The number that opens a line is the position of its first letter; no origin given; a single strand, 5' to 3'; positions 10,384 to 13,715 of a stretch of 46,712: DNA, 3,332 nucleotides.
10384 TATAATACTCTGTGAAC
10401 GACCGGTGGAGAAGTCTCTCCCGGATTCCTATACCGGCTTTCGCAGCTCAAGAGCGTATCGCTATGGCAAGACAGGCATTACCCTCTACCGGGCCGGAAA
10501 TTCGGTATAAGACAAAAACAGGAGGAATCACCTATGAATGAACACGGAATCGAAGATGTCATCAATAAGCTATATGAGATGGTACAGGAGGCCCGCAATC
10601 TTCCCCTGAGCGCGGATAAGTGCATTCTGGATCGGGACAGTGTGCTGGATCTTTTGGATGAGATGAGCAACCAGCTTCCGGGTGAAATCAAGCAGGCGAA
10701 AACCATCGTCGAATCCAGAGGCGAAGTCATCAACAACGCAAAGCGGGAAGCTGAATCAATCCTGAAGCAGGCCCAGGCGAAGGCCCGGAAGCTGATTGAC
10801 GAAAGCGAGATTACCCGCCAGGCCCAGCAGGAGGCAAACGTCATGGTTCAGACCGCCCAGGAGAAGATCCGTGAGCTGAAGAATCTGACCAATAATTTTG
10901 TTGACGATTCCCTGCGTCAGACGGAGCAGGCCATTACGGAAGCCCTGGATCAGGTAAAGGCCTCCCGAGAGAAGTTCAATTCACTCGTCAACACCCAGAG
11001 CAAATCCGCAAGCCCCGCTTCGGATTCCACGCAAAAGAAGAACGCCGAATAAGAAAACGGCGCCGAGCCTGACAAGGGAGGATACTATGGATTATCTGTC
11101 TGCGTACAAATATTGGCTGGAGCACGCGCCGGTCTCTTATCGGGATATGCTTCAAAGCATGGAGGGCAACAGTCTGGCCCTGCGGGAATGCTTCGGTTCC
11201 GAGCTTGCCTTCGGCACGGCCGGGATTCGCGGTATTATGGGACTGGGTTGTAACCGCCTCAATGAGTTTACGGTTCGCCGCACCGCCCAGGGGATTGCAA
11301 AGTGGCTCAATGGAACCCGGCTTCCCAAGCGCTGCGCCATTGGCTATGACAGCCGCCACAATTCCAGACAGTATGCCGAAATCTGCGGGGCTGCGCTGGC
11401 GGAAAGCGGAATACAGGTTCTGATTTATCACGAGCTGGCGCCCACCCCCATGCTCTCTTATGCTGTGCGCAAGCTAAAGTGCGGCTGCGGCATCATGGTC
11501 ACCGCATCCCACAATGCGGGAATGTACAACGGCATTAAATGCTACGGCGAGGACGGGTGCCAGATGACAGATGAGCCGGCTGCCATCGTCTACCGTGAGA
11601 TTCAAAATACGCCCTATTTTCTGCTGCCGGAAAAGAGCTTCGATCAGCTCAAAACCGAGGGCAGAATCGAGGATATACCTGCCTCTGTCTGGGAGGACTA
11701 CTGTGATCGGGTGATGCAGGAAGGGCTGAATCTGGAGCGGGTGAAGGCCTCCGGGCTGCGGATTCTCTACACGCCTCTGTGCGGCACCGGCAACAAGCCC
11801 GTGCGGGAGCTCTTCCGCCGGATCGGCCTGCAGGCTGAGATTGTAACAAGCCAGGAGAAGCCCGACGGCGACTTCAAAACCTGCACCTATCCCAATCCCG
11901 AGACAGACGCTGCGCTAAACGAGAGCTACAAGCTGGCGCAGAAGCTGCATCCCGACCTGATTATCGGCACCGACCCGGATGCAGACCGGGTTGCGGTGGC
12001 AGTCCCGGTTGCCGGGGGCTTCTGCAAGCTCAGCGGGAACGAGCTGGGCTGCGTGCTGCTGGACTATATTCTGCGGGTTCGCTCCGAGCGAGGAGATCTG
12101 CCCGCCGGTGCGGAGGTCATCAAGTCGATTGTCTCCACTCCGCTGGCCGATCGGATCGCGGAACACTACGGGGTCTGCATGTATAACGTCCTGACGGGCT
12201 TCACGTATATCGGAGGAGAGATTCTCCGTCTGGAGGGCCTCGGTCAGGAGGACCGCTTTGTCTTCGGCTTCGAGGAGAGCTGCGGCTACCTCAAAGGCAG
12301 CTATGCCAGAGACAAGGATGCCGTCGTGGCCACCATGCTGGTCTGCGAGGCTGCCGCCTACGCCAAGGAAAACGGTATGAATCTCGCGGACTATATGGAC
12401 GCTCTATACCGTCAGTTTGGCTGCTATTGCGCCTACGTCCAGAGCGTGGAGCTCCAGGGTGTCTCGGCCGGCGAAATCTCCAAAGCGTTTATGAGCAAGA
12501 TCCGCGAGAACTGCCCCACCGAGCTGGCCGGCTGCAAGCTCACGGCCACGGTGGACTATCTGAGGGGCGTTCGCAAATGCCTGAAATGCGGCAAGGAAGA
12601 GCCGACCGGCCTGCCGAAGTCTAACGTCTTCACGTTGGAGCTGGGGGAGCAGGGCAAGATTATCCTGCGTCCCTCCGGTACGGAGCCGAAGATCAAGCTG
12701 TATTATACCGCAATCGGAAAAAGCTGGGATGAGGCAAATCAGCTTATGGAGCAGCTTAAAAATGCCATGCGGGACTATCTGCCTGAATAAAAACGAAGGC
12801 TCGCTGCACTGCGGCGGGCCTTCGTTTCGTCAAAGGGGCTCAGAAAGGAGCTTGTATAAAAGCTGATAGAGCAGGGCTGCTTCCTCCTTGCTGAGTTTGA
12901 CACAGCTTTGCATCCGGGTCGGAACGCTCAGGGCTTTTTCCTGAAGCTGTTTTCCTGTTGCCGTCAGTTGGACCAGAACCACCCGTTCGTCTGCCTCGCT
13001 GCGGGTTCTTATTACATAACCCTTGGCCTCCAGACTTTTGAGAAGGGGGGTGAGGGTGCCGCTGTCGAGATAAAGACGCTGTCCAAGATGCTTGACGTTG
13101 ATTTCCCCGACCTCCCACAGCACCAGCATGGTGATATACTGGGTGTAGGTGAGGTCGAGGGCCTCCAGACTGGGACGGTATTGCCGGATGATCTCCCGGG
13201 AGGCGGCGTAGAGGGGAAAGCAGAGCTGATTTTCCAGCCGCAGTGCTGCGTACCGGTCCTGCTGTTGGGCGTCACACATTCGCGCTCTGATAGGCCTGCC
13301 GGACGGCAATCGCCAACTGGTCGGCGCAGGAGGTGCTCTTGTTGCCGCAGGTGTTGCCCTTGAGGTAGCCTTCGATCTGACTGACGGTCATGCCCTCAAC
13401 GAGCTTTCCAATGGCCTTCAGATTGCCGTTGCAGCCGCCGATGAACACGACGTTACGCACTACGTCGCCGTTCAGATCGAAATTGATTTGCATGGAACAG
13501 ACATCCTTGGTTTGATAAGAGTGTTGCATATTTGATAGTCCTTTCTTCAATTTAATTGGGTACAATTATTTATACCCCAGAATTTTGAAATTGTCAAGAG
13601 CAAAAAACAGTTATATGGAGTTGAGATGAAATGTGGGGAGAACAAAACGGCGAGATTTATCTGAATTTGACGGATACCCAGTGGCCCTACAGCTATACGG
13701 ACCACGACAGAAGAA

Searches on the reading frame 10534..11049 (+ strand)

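Call 46: search_protein_families(library=pfam, proteins=[window:10534-11049:+], max_evalue=0.001)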
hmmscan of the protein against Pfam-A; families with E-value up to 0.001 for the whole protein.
window:10534-11049:+ (172 aa): 1 family
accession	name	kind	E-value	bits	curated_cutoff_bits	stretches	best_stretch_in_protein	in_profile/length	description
PF16999.10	V-ATPase_G_2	-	0.0004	21.4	28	0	37-90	6-56/104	Vacuolar (H+)-ATPase G subunit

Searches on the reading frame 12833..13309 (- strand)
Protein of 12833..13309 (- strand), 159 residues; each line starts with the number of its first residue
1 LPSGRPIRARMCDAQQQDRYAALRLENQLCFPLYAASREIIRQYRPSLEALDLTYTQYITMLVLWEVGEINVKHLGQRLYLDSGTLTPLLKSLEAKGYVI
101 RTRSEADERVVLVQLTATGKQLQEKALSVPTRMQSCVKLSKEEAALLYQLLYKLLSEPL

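Call 46: search_protein_families(library=pfam, proteins=[window:12833-13309:-], max_evalue=0.001)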
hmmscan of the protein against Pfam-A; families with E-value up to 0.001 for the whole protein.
window:12833-13309:- (159 aa): 5 families
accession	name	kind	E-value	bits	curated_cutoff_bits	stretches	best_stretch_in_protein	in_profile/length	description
PF22381.2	Staph_reg_Sar_Rot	-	5e-20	71.8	27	1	44-123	3-82/85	Transcriptional regulator SarA/Rot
PF01047.28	MarR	-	1.3e-14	54.2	24.6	1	53-111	1-59/59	MarR family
PF12802.13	MarR_2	-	1.7e-10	41.3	27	1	52-109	2-60/61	MarR family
PF13463.12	HTH_27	-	3.6e-06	27.6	22.2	1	61-119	6-68/68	Winged helix DNA-binding domain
PF13601.12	HTH_34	-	9.9e-05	22.9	27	1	61-125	6-71/80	Winged helix DNA-binding domain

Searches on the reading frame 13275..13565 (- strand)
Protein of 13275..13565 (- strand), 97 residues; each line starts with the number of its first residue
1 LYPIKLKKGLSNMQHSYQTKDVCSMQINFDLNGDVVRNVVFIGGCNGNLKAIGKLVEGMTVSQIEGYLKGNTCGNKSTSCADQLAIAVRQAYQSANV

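Call 46: search_protein_families(library=pfam, proteins=[window:13275-13565:-], max_evalue=0.001)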
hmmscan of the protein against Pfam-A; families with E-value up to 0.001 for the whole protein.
window:13275-13565:- (97 aa): 1 family
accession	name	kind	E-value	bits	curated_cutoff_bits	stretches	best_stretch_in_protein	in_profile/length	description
PF12637.14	TSCPD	-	3.5e-24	85.4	22.8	1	16-92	2-88/88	TSCPD domain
